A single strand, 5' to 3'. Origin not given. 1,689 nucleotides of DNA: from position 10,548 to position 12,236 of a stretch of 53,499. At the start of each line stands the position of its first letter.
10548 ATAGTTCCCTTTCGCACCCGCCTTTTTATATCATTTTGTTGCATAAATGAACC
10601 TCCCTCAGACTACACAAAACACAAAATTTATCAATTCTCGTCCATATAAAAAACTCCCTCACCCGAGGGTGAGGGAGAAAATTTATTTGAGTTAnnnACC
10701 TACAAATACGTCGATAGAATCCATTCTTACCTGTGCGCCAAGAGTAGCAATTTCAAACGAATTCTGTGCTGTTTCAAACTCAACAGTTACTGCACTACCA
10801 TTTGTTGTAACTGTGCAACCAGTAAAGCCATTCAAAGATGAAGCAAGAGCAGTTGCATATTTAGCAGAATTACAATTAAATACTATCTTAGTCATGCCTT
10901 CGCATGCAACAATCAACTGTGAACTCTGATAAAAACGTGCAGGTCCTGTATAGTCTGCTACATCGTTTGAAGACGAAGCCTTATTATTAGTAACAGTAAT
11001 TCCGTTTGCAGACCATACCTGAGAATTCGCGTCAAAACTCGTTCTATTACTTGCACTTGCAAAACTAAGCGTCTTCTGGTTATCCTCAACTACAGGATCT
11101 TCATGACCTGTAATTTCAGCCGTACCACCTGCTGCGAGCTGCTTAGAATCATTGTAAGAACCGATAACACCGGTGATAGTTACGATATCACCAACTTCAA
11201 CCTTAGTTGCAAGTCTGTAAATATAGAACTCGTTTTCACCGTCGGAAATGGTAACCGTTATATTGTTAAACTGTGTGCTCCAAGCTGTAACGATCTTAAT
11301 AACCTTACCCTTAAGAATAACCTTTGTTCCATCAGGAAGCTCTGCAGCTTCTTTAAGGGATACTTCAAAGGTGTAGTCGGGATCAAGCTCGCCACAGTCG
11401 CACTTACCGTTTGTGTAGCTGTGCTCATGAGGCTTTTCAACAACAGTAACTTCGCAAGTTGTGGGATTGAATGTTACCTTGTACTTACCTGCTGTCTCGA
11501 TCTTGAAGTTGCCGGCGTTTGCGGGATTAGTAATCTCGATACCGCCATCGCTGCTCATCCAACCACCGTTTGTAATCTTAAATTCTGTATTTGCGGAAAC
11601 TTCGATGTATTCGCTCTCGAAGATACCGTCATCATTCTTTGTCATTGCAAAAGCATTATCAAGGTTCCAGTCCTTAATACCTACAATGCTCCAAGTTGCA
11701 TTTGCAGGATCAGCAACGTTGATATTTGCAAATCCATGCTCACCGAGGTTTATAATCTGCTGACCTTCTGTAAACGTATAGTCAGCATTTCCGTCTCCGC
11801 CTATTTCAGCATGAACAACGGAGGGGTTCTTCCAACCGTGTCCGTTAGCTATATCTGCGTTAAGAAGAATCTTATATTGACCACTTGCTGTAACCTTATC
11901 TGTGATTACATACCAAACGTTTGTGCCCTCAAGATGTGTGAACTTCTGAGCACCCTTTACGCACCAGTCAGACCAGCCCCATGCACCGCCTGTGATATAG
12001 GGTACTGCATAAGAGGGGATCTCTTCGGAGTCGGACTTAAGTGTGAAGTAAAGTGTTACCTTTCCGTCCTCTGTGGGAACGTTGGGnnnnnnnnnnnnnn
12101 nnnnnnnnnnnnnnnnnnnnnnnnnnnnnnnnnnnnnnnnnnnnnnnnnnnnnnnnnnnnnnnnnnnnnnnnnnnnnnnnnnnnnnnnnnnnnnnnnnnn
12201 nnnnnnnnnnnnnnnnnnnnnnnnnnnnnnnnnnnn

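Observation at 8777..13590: Two tandem lipoprotein genes share an apparently base-identical 1,602-bp 5' block that ends abruptly mid-domain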

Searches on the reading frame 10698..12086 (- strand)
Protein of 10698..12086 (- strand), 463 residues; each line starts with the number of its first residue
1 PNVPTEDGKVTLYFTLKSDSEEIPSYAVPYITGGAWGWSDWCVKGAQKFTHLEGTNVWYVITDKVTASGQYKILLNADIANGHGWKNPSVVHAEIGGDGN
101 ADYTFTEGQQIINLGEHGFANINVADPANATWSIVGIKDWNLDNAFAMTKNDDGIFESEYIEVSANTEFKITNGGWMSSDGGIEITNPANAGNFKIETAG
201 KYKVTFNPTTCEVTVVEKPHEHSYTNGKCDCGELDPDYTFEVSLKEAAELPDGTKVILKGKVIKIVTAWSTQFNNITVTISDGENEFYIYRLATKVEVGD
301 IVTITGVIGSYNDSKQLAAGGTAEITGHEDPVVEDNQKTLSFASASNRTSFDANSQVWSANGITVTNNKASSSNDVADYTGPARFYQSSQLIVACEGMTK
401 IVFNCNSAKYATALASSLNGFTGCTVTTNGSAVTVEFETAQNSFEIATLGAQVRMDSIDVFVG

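Call 24: find_homologous_proteins(query=window:10698-12086:-)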
Query seq(463 aa) (463 aa): 58 proteins with E <= 0.001 among 8000 candidates.
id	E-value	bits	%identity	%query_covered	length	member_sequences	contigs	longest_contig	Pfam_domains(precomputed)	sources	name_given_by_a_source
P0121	7.4e-80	287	52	48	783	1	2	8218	PF01336.32,PF20578.5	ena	-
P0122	3.6e-79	285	39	50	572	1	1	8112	PF13100.12,PF01336.32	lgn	-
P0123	2.2e-74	269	47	50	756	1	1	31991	PF01336.32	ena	-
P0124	2.4e-72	263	61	20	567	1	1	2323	PF01336.32,PF02095.22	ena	-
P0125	6.4e-72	261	45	50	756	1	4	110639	PF01336.32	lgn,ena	-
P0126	3.4e-69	252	47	28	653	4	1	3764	-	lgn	-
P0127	4.2e-63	232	42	39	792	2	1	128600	PF01336.32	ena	-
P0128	1.4e-60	224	59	19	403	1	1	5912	PF01336.32,PF02095.22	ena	-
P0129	2.0e-60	223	45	47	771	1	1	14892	PF01336.32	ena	-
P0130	1.5e-57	214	50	26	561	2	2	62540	-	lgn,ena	-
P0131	1.7e-57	214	50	26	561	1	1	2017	-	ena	-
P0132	4.6e-56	209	50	26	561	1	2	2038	-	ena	-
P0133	6.8e-54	202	51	30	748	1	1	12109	PF09479.17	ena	-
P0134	6.6e-53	199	54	28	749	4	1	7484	PF09479.17,PF00389.37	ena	-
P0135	1.4e-47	181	50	23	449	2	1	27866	PF01336.32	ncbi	-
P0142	4.7e-39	153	50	35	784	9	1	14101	PF20578.5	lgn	-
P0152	4.5e-31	127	40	44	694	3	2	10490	PF13100.12,PF03100.23,PF01336.32,PF20578.5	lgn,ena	-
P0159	1.5e-25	108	50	28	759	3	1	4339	PF00404.25,PF00963.25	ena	-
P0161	2.7e-24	104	50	28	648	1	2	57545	PF13287.13,PF13290.14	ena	-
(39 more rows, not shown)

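Call 25: search_protein_families(library=pfam, proteins=[P0121, P0122, P0123, P0133, P0142, P0152, P0159, P0161, P0130], max_evalue=0.001)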
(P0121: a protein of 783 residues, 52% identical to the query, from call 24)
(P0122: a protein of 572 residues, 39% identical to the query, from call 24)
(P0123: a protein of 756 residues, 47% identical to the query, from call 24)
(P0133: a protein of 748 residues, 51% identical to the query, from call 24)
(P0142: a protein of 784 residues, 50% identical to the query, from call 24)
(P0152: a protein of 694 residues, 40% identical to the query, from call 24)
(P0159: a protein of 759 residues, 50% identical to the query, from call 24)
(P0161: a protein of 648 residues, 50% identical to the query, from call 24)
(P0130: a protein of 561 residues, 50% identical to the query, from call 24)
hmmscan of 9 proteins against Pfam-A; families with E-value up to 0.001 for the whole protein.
P0121 (783 aa): 2 families
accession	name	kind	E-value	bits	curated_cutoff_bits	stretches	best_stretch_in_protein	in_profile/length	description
PF20578.4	aBig_2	-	9.4e-09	35.4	27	1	378-463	3-87/89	Atrophied bacterial Ig domain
PF01336.31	tRNA_anti-codon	-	2.3e-07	31.1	27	0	481-542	1-67/75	OB-fold nucleic acid binding domain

P0122 (572 aa): 2 families
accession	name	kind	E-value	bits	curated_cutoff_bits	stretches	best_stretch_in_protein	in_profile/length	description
PF01336.31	tRNA_anti-codon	-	1.4e-09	38.1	27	0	261-310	24-69/75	OB-fold nucleic acid binding domain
PF13100.11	OstA_2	-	8.1e-07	29.2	21.2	0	286-318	59-91/158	OstA-like protein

P0123 (756 aa): 1 family
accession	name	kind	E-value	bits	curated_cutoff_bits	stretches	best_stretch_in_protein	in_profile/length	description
PF01336.31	tRNA_anti-codon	-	8e-10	39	27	0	454-516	1-68/75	OB-fold nucleic acid binding domain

P0133 (748 aa): 2 families
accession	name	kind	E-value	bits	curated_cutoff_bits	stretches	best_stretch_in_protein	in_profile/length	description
PF09479.16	Flg_new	-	1.5e-25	89.5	27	2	402-469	1-65/65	Listeria-Bacteroides repeat domain (List_Bact_rpt)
PF00389.36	2-Hacid_dh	-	0.00021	21.4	24.6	0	52-162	79-126/134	D-isomer specific 2-hydroxyacid dehydrogenase, catalytic domain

P0142 (784 aa): 1 family
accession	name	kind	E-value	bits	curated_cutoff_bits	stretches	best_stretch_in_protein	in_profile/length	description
PF20578.4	aBig_2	-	4.5e-08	33.2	27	1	315-385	18-85/89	Atrophied bacterial Ig domain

P0152 (694 aa): 4 families
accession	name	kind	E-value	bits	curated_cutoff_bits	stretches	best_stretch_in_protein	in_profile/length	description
PF20578.4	aBig_2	-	3.9e-19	68.7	27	1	36-118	1-87/89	Atrophied bacterial Ig domain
PF01336.31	tRNA_anti-codon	-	3e-18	66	27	2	372-434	4-67/75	OB-fold nucleic acid binding domain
PF03100.22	CcmE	-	4.4e-06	27.4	24.6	0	476-549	12-84/99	CcmE domain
PF13100.11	OstA_2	-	1.4e-05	25.2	21.2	0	412-437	59-84/158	OstA-like protein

P0159 (759 aa): 2 families
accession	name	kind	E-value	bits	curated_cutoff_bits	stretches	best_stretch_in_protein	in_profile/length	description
PF00404.24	Dockerin_1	-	4.5e-12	46.4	22.9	1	704-758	1-57/57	Dockerin type I domain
PF00963.24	Cohesin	-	3.4e-09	37.5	24.1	1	569-677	3-121/139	Cohesin domain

P0161 (648 aa): 2 families
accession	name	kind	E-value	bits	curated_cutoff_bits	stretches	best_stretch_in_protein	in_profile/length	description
PF13287.12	Fn3_assoc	-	9.3e-32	109.4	23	2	184-241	1-59/59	Fn3 associated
PF13290.12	CHB_HEX_C_1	-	2.9e-31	107.6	22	2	181-234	9-62/67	Chitobiase/beta-hexosaminidase C-terminal domain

P0130 (561 aa): 1 family
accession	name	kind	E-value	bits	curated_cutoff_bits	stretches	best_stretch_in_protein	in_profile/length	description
PF01336.31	tRNA_anti-codon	-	0.0005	20.4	27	0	259-305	27-69/75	OB-fold nucleic acid binding domain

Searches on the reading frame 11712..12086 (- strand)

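Call 46: search_protein_families(library=pfam, proteins=[window:11712-12086:-], max_evalue=10)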
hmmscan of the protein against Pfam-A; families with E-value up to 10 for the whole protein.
seq(125 aa): 1 family
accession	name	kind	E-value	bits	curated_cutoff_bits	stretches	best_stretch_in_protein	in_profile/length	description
PF16554.10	OAM_dimer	-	0.0097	16.8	25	1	5-55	9-57/78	Dimerisation domain of d-ornithine 4,5-aminomutase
